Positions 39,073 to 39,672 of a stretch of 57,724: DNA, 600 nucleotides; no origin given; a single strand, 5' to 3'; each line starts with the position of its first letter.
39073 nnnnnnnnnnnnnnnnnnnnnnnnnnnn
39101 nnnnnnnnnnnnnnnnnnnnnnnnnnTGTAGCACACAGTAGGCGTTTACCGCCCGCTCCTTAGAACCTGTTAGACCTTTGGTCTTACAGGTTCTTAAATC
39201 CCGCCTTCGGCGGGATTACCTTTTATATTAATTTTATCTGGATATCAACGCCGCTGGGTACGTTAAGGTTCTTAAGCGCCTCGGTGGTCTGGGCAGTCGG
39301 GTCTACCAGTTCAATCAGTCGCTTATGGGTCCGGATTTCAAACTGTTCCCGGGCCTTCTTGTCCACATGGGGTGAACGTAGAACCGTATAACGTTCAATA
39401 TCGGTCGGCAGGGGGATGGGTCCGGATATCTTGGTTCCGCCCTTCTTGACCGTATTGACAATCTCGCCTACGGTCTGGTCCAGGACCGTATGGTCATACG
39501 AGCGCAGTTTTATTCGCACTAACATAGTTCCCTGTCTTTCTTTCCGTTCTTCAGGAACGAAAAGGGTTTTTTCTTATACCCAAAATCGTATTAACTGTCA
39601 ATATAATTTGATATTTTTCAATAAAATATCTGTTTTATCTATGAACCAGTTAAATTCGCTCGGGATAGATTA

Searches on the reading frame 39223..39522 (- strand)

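Call 74: search_protein_families(library=pfam, proteins=[window:39223-39522:-], max_evalue=0.0001)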
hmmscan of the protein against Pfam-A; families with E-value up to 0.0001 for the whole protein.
window:39223-39522:- (99 aa): 1 family
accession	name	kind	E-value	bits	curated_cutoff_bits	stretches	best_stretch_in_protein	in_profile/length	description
PF00338.27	Ribosomal_S10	-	8.4e-37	125.8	21.2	1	3-97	1-98/98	Ribosomal protein S10p/S20e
